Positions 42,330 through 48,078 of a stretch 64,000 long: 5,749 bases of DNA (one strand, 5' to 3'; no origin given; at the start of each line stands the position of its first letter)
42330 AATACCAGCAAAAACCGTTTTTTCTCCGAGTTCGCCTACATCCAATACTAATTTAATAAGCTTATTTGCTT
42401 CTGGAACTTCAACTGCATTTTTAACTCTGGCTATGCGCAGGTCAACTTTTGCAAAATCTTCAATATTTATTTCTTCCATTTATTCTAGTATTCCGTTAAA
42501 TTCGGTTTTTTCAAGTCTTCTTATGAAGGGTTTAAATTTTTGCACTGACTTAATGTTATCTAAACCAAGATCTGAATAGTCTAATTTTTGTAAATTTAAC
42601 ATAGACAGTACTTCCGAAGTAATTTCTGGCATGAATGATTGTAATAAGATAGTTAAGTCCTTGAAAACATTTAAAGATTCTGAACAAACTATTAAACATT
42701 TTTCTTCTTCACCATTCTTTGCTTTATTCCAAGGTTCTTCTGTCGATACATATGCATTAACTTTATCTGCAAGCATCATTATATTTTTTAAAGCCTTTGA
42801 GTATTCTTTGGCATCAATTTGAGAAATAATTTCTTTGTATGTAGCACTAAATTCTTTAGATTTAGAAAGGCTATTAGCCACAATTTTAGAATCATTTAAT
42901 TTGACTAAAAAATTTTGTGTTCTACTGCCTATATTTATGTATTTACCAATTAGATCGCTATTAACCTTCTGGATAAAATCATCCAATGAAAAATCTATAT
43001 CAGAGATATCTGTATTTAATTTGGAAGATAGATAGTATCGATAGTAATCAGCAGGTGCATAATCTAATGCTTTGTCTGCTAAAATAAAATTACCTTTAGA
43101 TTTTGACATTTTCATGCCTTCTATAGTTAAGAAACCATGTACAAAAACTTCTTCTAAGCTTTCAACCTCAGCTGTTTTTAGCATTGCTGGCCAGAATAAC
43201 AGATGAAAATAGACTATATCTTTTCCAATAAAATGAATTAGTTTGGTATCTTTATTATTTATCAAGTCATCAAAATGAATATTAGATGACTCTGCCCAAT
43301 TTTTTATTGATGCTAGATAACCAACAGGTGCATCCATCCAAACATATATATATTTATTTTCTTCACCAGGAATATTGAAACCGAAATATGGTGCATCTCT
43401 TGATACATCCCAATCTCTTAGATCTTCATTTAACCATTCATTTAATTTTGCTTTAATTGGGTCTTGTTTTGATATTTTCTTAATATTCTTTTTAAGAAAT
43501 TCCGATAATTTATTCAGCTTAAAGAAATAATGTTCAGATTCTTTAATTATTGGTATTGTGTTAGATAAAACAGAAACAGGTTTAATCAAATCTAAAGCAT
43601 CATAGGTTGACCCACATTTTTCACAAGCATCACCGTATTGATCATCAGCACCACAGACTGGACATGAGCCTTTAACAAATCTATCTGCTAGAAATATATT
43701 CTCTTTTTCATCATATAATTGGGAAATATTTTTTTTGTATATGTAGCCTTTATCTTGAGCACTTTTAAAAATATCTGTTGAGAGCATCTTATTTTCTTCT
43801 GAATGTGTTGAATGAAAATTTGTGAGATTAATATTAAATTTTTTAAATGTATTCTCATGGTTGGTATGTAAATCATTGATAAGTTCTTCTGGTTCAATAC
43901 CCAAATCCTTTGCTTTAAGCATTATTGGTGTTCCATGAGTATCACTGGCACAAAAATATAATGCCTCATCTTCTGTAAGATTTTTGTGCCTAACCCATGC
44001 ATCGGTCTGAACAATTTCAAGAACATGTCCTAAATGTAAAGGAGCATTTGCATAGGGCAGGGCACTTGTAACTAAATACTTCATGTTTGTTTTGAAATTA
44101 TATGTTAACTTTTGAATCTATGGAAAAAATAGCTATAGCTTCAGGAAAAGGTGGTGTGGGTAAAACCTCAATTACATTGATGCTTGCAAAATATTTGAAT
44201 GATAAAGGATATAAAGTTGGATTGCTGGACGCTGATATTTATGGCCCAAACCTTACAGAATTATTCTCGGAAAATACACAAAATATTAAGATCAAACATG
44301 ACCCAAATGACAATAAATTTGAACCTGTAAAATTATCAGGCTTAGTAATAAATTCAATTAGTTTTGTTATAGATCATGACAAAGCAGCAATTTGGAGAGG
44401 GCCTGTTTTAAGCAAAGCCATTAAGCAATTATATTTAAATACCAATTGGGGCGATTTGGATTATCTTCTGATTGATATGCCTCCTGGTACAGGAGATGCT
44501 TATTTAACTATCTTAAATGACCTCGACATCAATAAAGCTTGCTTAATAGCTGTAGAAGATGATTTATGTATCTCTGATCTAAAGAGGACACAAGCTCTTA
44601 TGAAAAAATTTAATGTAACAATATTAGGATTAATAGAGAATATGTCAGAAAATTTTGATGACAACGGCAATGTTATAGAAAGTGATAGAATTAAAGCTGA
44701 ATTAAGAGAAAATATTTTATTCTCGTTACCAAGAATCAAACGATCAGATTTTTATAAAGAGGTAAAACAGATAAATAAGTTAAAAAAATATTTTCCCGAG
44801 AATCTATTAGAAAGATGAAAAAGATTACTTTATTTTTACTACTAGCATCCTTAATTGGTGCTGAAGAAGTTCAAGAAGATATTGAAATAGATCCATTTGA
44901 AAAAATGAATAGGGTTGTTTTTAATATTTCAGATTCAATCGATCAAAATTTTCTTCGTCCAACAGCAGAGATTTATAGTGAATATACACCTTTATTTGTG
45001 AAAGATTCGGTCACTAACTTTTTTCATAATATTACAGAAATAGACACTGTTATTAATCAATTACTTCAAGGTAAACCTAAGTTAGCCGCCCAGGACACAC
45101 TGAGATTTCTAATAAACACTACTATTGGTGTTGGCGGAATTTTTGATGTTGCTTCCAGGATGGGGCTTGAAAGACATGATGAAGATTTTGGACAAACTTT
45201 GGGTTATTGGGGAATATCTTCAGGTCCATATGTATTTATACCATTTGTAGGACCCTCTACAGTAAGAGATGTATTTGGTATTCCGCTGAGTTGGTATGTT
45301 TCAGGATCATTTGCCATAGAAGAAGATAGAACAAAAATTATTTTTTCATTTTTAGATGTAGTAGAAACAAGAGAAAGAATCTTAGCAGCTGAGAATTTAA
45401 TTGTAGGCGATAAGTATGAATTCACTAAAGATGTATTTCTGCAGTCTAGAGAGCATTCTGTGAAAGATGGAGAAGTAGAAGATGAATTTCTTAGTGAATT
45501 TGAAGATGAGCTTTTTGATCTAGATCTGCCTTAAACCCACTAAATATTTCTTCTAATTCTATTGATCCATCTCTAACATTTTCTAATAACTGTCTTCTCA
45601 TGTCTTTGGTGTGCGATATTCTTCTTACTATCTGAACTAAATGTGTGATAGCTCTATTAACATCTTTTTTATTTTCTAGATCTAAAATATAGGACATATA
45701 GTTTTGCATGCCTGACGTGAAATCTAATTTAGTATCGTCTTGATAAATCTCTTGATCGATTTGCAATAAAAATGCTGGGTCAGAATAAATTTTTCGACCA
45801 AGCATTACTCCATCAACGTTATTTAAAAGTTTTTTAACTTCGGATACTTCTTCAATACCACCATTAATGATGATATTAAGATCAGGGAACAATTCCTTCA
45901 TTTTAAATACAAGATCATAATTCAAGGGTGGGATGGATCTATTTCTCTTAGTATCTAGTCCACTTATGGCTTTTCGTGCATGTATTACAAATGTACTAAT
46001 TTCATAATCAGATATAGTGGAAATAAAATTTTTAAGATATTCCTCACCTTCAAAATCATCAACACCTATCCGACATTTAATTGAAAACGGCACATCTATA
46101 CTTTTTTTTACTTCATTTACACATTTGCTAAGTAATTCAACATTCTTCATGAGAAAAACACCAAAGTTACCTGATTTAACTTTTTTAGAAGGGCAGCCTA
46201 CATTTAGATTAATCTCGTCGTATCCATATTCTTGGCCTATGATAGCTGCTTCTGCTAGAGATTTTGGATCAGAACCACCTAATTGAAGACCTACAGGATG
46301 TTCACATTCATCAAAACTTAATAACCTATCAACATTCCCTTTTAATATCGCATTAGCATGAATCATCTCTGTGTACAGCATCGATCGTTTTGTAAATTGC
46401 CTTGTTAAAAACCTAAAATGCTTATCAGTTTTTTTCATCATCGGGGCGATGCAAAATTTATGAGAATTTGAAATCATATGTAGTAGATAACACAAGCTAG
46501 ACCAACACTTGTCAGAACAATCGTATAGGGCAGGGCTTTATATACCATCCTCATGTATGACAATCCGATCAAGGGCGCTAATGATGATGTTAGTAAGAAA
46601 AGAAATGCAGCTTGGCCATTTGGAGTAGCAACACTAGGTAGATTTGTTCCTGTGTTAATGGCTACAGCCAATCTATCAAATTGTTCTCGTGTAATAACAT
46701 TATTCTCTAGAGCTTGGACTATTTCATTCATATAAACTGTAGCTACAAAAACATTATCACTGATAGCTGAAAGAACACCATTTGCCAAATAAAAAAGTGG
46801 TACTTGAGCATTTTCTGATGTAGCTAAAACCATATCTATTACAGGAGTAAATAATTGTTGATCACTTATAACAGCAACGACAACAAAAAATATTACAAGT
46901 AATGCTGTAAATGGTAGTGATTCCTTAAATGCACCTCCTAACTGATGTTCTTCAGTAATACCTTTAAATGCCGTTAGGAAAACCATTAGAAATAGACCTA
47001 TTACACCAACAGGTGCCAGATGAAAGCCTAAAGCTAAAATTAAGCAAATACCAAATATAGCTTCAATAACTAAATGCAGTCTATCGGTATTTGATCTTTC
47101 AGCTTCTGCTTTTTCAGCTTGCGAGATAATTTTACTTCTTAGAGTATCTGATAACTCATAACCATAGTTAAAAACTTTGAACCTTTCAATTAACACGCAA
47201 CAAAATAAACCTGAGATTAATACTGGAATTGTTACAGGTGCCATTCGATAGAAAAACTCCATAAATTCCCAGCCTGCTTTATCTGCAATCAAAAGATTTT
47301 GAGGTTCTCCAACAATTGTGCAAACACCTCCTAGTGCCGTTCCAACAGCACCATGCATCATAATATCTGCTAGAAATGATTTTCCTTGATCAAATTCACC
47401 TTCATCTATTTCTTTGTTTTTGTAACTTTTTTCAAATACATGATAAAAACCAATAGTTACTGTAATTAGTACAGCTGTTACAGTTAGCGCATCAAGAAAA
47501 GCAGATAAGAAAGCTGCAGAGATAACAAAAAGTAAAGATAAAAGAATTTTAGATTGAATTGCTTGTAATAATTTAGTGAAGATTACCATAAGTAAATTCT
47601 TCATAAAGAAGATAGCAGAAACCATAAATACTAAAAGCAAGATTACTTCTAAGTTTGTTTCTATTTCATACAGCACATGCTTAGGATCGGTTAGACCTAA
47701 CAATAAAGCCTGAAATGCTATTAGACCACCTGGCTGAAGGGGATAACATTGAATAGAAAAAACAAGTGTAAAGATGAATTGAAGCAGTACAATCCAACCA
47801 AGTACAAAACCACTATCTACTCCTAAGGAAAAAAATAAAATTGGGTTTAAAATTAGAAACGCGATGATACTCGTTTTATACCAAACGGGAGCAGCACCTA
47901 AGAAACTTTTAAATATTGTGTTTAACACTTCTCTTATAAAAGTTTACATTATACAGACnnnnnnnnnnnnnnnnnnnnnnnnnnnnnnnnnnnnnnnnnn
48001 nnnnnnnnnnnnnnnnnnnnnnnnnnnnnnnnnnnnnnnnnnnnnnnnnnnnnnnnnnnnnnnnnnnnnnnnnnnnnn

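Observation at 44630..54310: Cross-gene pattern: loss of Cys metal ligands in several housekeeping proteins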

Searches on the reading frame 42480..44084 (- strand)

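Call 4: search_protein_families(library=ncbifam, proteins=[window:42480-44084:-], max_evalue=0.00001)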
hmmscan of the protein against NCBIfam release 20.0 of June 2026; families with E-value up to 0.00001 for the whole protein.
window:42480-44084:- (534 aa): 17 families
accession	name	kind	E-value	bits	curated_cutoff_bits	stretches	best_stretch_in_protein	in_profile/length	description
NF001100.0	PRK00133.1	equivalog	1.8e-196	654.7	587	1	2-530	6-537/676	methionine--tRNA ligase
TIGR00398.1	metG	equivalog_domain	4.8e-155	517.3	336.35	1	4-524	2-529/530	methionine--tRNA ligase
NF008900.0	PRK12267.1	equivalog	6.9e-79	266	598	1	2-518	5-504/648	methionine--tRNA ligase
NF008859.0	PRK11893.2-1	equivalog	9.2e-44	150.2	553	1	2-415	3-414/498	methionine--tRNA ligase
NF008860.0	PRK11893.2-2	equivalog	5.8e-37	127.9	761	2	283-496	329-547/583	methionine--tRNA ligase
NF008863.0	PRK11893.2-5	equivalog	4e-25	88.4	551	1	2-498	6-486/531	methionine--tRNA ligase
NF008957.0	PRK12300.1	subfamily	3e-21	75.1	677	2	311-492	612-775/946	leucine--tRNA ligase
NF009687.0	PRK13208.1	equivalog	1.9e-18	66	738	1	248-497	461-706/801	valine--tRNA ligase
TIGR00422.1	valS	equivalog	8.5e-17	60.4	612.1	1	249-497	454-700/863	valine--tRNA ligase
TIGR00392.1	ileS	equivalog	2.1e-16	59.3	621.4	1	307-504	592-796/861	isoleucine--tRNA ligase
TIGR00395.1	leuS_arch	equivalog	3.8e-14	51.7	648.5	2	287-450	580-743/938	leucine--tRNA ligase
TIGR00396.1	leuS_bact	equivalog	6.1e-13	47.8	548.4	1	2-144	30-177/843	leucine--tRNA ligase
TIGR00435.1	cysS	equivalog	8.9e-13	48.1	340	1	283-450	222-382/466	cysteine--tRNA ligase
NF008861.0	PRK11893.2-3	equivalog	3.8e-12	45.6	633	1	2-170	6-178/496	methionine--tRNA ligase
NF004349.1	PRK05729.1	equivalog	2.8e-11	42.4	704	1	287-498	476-685/860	valine--tRNA ligase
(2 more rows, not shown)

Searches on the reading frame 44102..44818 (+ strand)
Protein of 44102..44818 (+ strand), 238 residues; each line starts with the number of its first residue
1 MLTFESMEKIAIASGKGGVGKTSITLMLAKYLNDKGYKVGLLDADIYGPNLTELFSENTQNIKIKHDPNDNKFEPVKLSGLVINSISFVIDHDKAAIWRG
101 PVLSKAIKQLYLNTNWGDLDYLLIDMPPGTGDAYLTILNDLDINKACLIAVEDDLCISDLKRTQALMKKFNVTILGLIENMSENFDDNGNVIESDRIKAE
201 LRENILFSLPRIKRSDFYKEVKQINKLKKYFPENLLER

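Call 4: search_protein_families(library=ncbifam, proteins=[window:44102-44818:+], max_evalue=0.00001)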
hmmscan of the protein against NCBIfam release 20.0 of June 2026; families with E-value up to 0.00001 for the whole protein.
window:44102-44818:+ (238 aa): 9 families
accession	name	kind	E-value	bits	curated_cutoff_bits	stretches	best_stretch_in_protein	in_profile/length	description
NF041136.1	MrpORP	equivalog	3.8e-52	177.8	450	1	8-183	6-179/365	iron-sulfur cluster carrier protein MrpORP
NF008669.0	PRK11670.1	equivalog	9.5e-52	176.1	348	1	10-185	110-282/369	iron-sulfur cluster carrier protein ApbC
TIGR01969.1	minD_arch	subfamily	1.1e-15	57.5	201.75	1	10-57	3-50/251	cell division ATPase MinD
NF047398.1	AAA_KGGVGR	domain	2.2e-10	41.2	90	1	7-61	2-56/190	KGGVGR-motif variant AAA ATPase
TIGR01968.1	minD_bact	equivalog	2.6e-09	36.8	212.9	1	10-51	4-45/261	septum site-determining protein MinD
NF041546.1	ParA_partition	equivalog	1.2e-08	34.8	180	1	10-46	2-38/203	ParA family partition ATPase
TIGR01007.1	eps_fam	subfamily_domain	9e-08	31.9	108.05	1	5-182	15-190/204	polysaccharide biosynthesis tyrosine autokinase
TIGR03371.1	cellulose_yhjQ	equivalog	6.9e-07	29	157.85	0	7-46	1-40/246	cellulose biosynthesis protein BcsQ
TIGR04291.1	arsen_driv_ArsA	equivalog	6.5e-06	25.1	650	0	9-66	321-377/565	arsenical pump-driving ATPase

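Call 8: search_solved_structures(query=window:44102-44818:+, show_alignments=3, max_evalue=1e-10)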
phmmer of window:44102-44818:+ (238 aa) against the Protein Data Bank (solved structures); distinct sequences matched with E-value up to 1e-10: 5.
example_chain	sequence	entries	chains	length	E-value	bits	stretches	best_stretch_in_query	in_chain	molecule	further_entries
8zkc_A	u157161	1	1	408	1.3e-42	149.5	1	10-188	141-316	Iron-sulfur cluster carrier protein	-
3kb1_A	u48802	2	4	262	1.7e-35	126.3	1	9-182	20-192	Nucleotide-binding protein | Iron-sulfur cluster carrier protein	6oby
2ph1_A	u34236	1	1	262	2.9e-33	119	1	8-183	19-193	Nucleotide-binding protein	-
3vx3_A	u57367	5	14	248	9.9e-26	94.3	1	10-191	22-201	ATPase involved in chromosome partitioning, ParA/MinD family, Mrp homolog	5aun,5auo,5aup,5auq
6g2g_A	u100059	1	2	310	1.1e-25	94.1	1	10-183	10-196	Cytosolic Fe-S cluster assembly factor CFD1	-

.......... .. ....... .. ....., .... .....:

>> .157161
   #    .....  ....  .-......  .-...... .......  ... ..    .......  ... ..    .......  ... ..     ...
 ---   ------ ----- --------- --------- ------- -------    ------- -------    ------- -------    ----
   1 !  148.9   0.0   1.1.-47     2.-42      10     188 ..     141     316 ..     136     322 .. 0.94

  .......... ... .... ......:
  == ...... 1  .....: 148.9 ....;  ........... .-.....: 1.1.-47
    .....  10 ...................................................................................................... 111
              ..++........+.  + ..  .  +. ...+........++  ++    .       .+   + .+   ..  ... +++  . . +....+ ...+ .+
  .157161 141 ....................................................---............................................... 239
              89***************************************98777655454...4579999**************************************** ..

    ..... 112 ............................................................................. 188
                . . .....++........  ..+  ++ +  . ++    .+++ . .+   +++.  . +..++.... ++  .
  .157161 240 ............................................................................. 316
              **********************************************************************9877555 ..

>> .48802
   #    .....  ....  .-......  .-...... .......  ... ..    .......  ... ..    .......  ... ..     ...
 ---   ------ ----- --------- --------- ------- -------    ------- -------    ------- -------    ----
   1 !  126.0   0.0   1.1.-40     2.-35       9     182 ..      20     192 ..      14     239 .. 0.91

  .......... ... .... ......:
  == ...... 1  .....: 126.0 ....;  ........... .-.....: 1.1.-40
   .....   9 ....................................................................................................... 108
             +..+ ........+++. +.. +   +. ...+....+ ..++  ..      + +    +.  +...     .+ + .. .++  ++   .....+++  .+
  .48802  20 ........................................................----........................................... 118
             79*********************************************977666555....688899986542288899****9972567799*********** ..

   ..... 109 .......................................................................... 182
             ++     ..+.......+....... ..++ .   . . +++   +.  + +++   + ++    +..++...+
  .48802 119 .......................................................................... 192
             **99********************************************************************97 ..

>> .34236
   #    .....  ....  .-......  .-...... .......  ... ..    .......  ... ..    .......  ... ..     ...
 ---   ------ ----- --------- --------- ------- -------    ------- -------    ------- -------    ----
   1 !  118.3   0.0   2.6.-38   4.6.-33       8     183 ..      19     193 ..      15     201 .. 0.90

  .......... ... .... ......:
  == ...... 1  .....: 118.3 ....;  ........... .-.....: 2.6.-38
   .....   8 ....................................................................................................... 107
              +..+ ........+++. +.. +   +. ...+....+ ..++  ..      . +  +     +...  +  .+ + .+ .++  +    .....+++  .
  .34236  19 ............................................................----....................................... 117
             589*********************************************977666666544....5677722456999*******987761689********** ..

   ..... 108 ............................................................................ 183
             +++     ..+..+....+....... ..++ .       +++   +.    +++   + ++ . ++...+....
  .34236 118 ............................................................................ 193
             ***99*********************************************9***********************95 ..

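Call 43: find_homologous_proteins(query=window:44102-44818:+, max_evalue=1e-10)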
Query window:44102-44818:+ (238 aa): 7998 proteins with E <= 1e-10 among 8000 candidates; the best 120 are listed.
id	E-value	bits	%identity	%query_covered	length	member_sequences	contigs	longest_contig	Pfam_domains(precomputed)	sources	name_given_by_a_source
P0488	2.8e-151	520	99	100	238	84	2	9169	PF10609.16,PF01656.30,PF13614.13,PF02374.22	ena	-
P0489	4.1e-133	460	88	100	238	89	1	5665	PF10609.16,PF01656.30,PF13614.13,PF02374.22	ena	-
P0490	1.3e-131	456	88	100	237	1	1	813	PF10609.16,PF01656.30,PF13614.13,PF02374.22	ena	-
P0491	2.5e-122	425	83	100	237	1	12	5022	PF10609.16,PF01656.30,PF13614.13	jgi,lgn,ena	-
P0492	4.2e-122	424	82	100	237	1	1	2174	PF10609.16,PF01656.30,PF13614.13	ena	-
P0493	7.8e-122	424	82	100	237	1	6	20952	PF10609.16,PF01656.30,PF13614.13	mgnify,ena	mgnify:FL=1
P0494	1.2e-121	423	82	100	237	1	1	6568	PF10609.16,PF01656.30,PF13614.13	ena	-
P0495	1.4e-121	423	82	100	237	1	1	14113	PF10609.16,PF01656.30,PF13614.13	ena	-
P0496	2.6e-121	422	82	100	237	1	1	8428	PF10609.16,PF01656.30,PF13614.13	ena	-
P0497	1.0e-120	420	81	100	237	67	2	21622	PF10609.16,PF01656.30,PF13614.13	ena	-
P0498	1.1e-120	420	82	100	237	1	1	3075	PF10609.16,PF01656.30,PF13614.13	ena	-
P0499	1.8e-120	419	81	100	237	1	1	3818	PF10609.16,PF01656.30,PF13614.13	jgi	-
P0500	3.3e-120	418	81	100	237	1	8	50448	PF10609.16,PF01656.30,PF13614.13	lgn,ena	-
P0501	3.6e-120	418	81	100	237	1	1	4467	PF10609.16,PF01656.30,PF13614.13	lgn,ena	-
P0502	1.1e-119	416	81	100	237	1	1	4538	PF10609.16,PF01656.30,PF13614.13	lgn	-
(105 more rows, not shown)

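Call 60: search_protein_families(library=pfam, proteins=[window:44102-44818:+], max_evalue=0.01)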
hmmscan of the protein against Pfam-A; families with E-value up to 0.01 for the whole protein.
window:44102-44818:+ (238 aa): 13 families
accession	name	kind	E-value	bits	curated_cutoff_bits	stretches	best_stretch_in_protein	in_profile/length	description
PF10609.15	ParA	-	6.4e-60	203.1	27.1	1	8-185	4-178/246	NUBPL iron-transfer P-loop NTPase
PF01656.29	CbiA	-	1.2e-14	54.8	25.4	1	10-186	1-87/125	CobQ/CobB/MinD/ParA nucleotide binding domain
PF13614.12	AAA_31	-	1e-09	39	27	1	7-150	1-146/177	AAA domain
PF02374.21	ArsA_ATPase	-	1.2e-06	28.4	24.3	1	9-67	2-59/305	Anion-transporting ATPase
PF00448.28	SRP54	-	0.00017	21.7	22.7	1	12-77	5-70/196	SRP54-type protein, GTPase domain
PF20720.3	nSTAND3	-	0.00045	20.4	27.2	1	8-40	17-49/155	Novel STAND NTPase 3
PF13500.12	AAA_26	-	0.00066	20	27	0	10-41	3-34/198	AAA domain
PF09140.17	MipZ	-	0.0011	18.8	20.7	1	10-56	3-49/262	ATPase MipZ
PF07015.17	VirC1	-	0.0011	18.8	24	1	7-49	1-43/231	VirC1 protein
PF16575.11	CLP1_P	-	0.0023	18.2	26.6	1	15-51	1-37/188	mRNA cleavage and polyadenylation factor CLP1 P-loop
PF01583.26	APS_kinase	-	0.0044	17.5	21.1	0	14-51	8-45/152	Adenylylsulphate kinase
PF06564.18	CBP_BcsQ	-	0.0061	16.5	21.3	0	7-44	1-38/234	Cellulose biosynthesis protein BcsQ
PF02606.20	LpxK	-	0.0062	16.1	27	1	17-42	46-71/328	Tetraacyldisaccharide-1-P 4'-kinase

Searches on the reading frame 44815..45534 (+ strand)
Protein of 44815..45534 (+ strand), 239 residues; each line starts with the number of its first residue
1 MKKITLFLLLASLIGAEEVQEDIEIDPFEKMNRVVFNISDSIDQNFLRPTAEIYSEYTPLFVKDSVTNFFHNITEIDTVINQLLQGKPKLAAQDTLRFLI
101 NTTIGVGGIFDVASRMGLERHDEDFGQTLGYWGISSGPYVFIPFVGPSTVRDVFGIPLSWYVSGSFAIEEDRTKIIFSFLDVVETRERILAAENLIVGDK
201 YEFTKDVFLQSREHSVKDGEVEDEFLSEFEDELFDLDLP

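Call 4: search_protein_families(library=ncbifam, proteins=[window:44815-45534:+], max_evalue=0.00001)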
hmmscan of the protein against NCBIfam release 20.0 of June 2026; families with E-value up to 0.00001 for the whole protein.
window:44815-45534:+ (239 aa): 1 family
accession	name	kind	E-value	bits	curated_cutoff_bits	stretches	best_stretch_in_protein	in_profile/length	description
NF011672.1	PRK15091.1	equivalog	1.8e-32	112.6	375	1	13-224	18-234/252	phospholipid-binding lipoprotein MlaA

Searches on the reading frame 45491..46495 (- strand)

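Call 4: search_protein_families(library=ncbifam, proteins=[window:45491-46495:-], max_evalue=0.00001)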
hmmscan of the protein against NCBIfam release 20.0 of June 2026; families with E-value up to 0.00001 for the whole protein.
window:45491-46495:- (334 aa): 5 families
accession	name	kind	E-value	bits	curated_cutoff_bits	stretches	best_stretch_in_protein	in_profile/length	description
NF008774.0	PRK11815.1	equivalog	7.1e-113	377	269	1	9-315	10-319/337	tRNA dihydrouridine(20/20a) synthase DusA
TIGR00742.1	yjbN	subfamily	4.1e-99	332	397.2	1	13-311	2-303/318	tRNA dihydrouridine(20/20a) synthase DusA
TIGR00737.1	nifR3_yhdG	equivalog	3.5e-39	134.9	293.3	1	13-284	9-275/319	tRNA dihydrouridine synthase DusB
NF007838.0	PRK10550.1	equivalog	1.1e-12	47.6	395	1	66-294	63-278/312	tRNA dihydrouridine(16) synthase DusC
NF005574.0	PRK07259.1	equivalog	6.9e-06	25.2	269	0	63-147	92-173/304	dihydroorotate dehydrogenase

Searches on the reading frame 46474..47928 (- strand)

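Call 4: search_protein_families(library=ncbifam, proteins=[window:46474-47928:-], max_evalue=0.00001)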
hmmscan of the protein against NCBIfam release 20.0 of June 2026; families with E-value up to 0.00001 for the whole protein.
window:46474-47928:- (484 aa): 2 families
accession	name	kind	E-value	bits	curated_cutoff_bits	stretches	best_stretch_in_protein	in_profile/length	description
NF007093.0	PRK09547.1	equivalog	3.2e-209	696.3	640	1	3-483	7-499/517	sodium/proton antiporter NhaB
TIGR00774.1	NhaB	equivalog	6e-195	649.1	826.1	1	3-483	7-498/515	Na(+)/H(+) antiporter NhaB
